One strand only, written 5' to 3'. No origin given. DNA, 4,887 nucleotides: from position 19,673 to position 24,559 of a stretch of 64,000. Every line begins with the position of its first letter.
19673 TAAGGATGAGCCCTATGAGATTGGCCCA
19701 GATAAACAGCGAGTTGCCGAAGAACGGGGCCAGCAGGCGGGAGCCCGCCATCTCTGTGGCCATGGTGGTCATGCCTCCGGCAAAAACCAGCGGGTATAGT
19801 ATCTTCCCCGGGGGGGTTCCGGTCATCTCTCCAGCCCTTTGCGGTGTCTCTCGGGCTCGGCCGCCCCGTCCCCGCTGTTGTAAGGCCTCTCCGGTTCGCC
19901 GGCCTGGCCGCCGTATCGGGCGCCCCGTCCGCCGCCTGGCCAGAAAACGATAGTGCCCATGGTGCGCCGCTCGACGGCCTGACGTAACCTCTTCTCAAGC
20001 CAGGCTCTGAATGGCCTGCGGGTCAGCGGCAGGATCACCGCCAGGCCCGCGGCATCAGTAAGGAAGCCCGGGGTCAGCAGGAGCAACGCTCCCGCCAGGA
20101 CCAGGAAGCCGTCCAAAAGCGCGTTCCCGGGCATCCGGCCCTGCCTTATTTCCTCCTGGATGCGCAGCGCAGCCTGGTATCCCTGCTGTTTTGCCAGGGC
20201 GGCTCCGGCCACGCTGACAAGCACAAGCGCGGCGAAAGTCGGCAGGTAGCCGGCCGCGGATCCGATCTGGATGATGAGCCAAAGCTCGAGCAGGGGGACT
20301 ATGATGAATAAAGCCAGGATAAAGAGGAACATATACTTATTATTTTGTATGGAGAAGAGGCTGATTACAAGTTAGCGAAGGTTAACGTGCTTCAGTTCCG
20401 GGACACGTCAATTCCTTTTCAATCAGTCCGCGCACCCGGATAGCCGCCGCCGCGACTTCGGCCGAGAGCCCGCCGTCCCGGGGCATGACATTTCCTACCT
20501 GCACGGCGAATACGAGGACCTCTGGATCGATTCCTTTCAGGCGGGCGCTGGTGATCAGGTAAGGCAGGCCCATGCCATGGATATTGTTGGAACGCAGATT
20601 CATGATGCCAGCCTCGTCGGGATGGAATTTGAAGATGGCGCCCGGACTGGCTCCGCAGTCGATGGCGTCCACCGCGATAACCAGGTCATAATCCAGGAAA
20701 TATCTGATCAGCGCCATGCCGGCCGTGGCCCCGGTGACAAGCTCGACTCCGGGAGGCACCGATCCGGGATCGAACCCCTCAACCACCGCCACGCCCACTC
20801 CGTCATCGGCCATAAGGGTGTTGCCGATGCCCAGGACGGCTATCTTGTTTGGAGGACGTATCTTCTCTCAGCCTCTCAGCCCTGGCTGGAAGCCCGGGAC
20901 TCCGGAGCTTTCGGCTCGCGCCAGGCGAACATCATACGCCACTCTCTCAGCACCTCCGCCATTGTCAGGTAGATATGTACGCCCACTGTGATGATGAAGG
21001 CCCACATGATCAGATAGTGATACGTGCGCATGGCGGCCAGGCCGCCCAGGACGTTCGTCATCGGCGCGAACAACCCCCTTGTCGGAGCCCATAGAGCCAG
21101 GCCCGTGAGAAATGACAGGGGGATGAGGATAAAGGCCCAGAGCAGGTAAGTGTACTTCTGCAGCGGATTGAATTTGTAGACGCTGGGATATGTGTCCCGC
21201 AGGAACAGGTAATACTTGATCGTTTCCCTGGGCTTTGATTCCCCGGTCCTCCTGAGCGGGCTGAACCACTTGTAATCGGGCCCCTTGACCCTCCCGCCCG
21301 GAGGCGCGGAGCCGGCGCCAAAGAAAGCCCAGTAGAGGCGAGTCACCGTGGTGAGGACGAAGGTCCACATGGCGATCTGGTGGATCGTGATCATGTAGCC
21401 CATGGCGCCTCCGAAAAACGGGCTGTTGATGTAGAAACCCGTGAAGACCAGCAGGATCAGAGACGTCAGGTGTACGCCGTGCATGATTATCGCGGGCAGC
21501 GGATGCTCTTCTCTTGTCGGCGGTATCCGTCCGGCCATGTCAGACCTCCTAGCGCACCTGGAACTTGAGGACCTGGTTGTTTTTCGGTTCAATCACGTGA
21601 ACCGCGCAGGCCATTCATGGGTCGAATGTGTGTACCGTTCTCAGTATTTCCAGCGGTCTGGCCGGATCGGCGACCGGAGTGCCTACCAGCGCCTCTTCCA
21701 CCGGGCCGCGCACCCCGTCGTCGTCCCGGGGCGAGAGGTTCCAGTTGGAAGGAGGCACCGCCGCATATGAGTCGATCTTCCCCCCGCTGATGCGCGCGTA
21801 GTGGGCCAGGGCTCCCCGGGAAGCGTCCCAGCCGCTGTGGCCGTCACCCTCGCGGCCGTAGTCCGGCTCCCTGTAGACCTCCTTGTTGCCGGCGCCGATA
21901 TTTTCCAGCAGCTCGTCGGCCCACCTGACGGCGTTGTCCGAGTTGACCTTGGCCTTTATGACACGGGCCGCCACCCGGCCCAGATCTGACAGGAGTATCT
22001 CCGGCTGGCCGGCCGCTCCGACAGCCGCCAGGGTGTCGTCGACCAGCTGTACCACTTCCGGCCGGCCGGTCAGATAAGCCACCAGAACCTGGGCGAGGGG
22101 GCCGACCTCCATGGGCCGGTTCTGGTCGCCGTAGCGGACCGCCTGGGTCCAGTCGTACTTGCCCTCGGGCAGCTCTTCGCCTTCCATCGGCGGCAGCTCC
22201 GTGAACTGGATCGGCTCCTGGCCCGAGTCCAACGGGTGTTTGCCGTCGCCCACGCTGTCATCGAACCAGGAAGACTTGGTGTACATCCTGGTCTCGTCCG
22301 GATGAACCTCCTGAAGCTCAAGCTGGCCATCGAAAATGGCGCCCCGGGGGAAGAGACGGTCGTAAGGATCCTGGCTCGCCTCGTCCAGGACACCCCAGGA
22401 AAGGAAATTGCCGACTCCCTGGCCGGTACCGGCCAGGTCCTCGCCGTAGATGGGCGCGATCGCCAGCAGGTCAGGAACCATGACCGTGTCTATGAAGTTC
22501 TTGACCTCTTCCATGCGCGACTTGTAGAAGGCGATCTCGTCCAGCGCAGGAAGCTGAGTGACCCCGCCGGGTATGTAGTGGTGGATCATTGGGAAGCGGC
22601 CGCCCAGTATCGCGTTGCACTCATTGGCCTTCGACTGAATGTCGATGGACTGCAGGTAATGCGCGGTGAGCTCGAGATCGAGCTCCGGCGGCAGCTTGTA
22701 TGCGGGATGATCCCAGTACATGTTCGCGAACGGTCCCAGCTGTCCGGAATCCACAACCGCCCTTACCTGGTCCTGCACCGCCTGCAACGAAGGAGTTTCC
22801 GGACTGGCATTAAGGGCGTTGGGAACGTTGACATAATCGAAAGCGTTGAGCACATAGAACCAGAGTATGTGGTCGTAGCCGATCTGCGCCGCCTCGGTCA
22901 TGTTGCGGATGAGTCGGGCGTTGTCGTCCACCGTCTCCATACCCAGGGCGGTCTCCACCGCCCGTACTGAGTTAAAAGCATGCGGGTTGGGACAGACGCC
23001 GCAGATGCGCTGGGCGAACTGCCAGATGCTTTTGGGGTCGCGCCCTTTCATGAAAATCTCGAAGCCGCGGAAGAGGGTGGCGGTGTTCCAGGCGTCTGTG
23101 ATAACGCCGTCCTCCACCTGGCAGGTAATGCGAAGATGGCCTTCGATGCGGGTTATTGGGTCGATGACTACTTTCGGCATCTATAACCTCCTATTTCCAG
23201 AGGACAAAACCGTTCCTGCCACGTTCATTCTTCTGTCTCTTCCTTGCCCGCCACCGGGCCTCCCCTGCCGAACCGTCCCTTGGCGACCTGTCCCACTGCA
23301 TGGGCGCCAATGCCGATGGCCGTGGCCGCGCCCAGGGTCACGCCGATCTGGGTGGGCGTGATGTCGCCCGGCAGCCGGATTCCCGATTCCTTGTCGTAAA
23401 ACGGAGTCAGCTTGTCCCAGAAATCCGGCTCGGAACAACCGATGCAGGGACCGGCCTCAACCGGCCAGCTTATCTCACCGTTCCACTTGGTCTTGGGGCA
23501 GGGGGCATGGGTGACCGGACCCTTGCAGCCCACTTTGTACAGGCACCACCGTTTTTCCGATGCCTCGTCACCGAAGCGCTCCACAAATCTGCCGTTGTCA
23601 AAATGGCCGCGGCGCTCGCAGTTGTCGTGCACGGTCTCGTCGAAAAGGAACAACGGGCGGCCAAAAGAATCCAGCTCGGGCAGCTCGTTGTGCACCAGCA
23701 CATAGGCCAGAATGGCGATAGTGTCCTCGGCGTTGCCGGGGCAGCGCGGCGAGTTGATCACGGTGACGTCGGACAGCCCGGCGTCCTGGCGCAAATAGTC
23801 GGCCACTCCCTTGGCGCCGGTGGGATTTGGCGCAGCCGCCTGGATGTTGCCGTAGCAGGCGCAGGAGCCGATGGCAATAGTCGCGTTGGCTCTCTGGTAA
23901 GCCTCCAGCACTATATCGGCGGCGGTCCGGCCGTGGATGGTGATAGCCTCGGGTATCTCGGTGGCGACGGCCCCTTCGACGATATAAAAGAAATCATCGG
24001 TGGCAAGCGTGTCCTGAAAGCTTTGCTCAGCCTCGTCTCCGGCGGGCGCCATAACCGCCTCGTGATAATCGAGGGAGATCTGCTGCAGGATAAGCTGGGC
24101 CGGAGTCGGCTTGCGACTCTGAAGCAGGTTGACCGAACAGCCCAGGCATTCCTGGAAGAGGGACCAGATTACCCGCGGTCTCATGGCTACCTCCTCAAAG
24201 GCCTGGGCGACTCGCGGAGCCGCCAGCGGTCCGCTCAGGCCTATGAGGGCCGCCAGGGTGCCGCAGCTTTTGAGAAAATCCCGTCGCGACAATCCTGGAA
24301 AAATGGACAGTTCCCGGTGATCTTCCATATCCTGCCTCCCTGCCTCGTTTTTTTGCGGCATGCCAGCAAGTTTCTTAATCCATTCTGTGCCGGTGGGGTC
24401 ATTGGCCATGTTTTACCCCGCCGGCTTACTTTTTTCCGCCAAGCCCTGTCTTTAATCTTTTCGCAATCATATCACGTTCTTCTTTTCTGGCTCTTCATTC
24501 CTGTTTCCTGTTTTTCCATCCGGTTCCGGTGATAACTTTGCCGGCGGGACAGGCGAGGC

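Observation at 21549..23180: Hydrogenase large subunit is [NiFeSe]-type, with Sec encoded by in-frame UGA and a downstream SECIS-like hairpin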

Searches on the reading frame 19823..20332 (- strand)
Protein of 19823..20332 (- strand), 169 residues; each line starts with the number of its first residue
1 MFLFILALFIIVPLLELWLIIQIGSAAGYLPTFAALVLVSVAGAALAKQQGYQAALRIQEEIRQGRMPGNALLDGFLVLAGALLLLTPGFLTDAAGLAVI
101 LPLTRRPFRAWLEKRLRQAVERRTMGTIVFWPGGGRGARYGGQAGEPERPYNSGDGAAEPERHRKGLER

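Call 8: search_protein_families(library=ncbifam, proteins=[window:19823-20332:-])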
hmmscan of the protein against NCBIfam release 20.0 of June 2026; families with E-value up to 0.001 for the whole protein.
window:19823-20332:- (169 aa): 2 families
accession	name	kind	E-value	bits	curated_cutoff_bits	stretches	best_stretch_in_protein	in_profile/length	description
NF008528.1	PRK11463.1-2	subfamily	2.8e-33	114.2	40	1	7-113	2-108/109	FxsA family membrane protein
NF008527.1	PRK11463.1-1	exception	3.4e-16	59.3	150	1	14-127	29-147/191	FxsA family membrane protein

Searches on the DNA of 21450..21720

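Call 6: search_rna_families(source=window, start=21450, end=21720, threshold=evalue, max_evalue=10, show_alignments=3)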
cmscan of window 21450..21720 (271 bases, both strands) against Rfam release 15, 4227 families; matches with E-value up to 10: 2.
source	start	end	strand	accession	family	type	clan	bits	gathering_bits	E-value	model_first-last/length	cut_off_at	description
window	21466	21533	+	RF01804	Lambda_thermo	Cis-reg; thermoregulator;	-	15.1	50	0.76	1-59/59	no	Lambda phage CIII thermoregulator element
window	21641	21655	-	RF01140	sR20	Gene; snRNA; snoRNA; CD-box;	-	11.7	44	8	40-54/56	no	Small nucleolar RNA sR20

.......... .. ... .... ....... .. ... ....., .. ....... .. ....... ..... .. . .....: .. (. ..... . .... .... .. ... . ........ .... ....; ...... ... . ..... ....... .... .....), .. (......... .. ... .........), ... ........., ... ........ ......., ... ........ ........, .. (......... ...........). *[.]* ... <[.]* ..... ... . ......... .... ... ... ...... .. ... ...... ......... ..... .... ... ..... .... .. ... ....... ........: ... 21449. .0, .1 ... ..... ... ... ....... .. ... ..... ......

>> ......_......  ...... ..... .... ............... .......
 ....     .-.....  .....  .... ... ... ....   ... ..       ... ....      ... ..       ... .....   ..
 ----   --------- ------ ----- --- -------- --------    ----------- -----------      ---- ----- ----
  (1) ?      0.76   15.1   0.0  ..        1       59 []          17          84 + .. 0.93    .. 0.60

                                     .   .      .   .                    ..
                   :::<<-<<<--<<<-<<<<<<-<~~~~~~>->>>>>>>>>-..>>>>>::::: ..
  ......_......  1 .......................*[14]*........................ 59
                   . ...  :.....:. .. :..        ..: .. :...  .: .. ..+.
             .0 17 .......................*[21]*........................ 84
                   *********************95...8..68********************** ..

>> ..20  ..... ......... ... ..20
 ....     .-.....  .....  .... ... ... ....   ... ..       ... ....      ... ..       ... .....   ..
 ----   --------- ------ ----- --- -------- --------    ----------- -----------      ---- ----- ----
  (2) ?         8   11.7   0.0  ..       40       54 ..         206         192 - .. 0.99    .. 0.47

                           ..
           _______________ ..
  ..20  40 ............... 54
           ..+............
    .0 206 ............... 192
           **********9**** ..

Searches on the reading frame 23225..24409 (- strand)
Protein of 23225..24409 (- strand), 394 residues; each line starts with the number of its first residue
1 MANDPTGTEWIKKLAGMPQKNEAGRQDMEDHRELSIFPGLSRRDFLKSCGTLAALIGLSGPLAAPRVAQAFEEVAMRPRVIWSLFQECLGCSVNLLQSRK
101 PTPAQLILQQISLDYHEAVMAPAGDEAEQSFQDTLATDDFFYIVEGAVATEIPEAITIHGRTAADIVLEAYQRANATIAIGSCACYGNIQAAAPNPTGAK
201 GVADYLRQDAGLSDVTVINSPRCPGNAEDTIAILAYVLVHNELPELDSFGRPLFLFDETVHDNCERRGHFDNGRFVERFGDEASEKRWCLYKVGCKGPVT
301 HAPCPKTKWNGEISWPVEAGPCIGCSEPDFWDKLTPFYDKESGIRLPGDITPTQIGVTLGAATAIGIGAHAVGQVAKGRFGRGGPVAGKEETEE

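Call 8: search_protein_families(library=ncbifam, proteins=[window:23225-24409:-])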
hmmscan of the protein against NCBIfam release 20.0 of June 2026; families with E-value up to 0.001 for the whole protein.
window:23225-24409:- (394 aa): 4 families
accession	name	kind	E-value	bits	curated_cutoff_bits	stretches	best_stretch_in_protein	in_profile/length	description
TIGR00391.1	hydA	subfamily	5.5e-94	315.3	179.5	1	38-377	13-354/365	hydrogenase small subunit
NF007779.0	PRK10468.1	equivalog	3.9e-70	236.7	659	1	34-328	7-298/372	hydrogenase 2 small subunit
NF045520.1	H2_NiFeSe_small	exception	3e-64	217.4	470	1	40-339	2-313/314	NiFeSe hydrogenase small subunit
TIGR01409.1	TAT_signal_seq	domain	0.00017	21.8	16.7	1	40-70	1-29/29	twin-arginine translocation signal domain-containing protein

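Call 29: search_solved_structures(query=window:23225-24409:-, max_evalue=1e-20, show_alignments=0)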
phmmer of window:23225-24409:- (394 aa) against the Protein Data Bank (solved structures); distinct sequences matched with E-value up to 1e-20: 43.
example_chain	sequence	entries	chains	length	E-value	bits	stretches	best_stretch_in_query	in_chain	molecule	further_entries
1h2a_S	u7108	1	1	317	8.6e-82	278.5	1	37-339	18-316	HYDROGENASE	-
1e3d_A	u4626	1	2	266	2e-74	254.2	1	76-339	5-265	[NiFe] hydrogenase small subunit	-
1h2r_S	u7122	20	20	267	1.1e-72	248.5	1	76-339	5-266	PROTEIN (PERIPLASMIC [NIFE] HYDROGENASE SMALL SUBUNIT) | Periplasmic [NiFe] hydrogenase small subunit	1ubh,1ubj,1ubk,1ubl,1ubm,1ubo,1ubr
8w6x_S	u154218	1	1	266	1.1e-72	248.5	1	76-339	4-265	Periplasmic [NiFe] hydrogenase small subunit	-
4u9h_S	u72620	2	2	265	1.2e-72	248.4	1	77-339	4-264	Periplasmic [NiFe] hydrogenase small subunit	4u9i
3myr_A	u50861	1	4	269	3.7e-70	240.2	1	75-339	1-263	Hydrogenase (NiFe) small subunit HydA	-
1yq9_A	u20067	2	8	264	1e-66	228.9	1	76-339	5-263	Periplasmic [NiFe] hydrogenase small subunit | PERIPLASMIC HYDROGENASE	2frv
1frv_A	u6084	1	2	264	3.1e-66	227.2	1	76-339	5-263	HYDROGENASE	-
1yrq_A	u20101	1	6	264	1.2e-65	225.3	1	76-340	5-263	Periplasmic [NiFe] hydrogenase small subunit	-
4ucw_A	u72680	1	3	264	2.4e-65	224.3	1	76-340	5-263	HYDROGENASE (NIFE) SMALL SUBUNIT HYDA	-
4upe_A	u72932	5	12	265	4.5e-65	223.4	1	76-340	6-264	NIFE-HYDROGENASE SMALL SUBUNIT | HYDROGENASE (NIFE) SMALL SUBUNIT HYDA | PERIPLASMIC [NIFE] HYDROGENASE SMALL SUBUNIT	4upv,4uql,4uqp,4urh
1yqw_A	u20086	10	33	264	4.6e-65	223.4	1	76-340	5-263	Periplasmic [NiFe] hydrogenase small subunit | HYDROGENASE (NIFE) SMALL SUBUNIT HYDA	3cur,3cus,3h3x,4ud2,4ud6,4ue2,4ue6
4ucx_A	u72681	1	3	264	1.2e-64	222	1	76-340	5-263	HYDROGENASE (NIFE) SMALL SUBUNIT HYDA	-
4ucq_A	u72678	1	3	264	1.3e-64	221.9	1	76-340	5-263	HYDROGENASE (NIFE) SMALL SUBUNIT HYDA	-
1frf_S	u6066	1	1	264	3.1e-64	220.7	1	76-340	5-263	[NI-FE] HYDROGENASE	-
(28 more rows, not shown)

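Call 30: search_solved_structures(query=window:23225-24409:-, max_evalue=1e-70, show_alignments=2)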
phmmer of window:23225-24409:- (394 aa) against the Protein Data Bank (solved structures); distinct sequences matched with E-value up to 1e-70: 5.
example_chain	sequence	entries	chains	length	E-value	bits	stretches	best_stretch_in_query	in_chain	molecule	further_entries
1h2a_S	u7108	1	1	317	8.6e-82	278.5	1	37-339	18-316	HYDROGENASE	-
1e3d_A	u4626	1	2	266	2e-74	254.2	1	76-339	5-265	[NiFe] hydrogenase small subunit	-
1h2r_S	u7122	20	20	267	1.1e-72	248.5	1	76-339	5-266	PROTEIN (PERIPLASMIC [NIFE] HYDROGENASE SMALL SUBUNIT) | Periplasmic [NiFe] hydrogenase small subunit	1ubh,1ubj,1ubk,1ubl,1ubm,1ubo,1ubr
8w6x_S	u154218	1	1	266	1.1e-72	248.5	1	76-339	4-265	Periplasmic [NiFe] hydrogenase small subunit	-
4u9h_S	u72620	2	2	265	1.2e-72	248.4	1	77-339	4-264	Periplasmic [NiFe] hydrogenase small subunit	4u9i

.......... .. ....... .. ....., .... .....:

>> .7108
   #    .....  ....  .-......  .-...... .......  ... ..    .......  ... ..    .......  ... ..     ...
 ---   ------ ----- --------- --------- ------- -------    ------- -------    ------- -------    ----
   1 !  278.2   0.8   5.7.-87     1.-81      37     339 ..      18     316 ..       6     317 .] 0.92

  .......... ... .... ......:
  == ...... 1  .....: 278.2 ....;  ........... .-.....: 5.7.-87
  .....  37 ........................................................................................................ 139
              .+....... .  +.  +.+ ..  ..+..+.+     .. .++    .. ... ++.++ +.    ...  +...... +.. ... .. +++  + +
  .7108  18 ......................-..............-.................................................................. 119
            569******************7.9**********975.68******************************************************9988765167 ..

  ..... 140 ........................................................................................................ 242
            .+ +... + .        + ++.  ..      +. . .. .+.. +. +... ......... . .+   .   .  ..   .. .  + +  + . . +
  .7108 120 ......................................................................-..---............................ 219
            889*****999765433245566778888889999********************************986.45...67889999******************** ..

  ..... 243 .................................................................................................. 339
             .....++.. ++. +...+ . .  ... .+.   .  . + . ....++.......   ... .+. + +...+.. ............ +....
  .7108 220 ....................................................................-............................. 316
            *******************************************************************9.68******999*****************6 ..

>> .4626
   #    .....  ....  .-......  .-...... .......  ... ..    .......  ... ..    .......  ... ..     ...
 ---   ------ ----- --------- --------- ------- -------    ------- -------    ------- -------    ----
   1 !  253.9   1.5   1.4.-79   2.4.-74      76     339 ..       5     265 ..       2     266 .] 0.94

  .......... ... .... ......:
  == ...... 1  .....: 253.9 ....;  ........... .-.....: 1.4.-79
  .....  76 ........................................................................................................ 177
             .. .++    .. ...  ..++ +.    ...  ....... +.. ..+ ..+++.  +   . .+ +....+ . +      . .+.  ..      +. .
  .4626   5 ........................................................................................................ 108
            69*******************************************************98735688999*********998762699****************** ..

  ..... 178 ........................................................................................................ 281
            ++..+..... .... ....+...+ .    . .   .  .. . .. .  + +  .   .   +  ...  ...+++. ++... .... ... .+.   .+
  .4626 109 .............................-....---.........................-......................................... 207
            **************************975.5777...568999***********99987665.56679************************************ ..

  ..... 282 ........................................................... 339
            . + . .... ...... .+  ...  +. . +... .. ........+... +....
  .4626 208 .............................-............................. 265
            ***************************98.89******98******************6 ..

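Call 71: search_protein_families(library=pfam, proteins=[window:23225-24409:-], max_evalue=0.001)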
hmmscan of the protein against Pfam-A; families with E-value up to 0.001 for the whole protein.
window:23225-24409:- (394 aa): 2 families
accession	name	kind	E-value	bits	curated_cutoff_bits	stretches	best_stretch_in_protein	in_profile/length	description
PF14720.11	NiFe_hyd_SSU_C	-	2.4e-33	114.8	27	1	256-338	1-80/80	NiFe/NiFeSe hydrogenase small subunit C-terminal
PF01058.29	Oxidored_q6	-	6.2e-20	71.7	27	1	88-236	1-127/128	NADH ubiquinone oxidoreductase, 20 Kd subunit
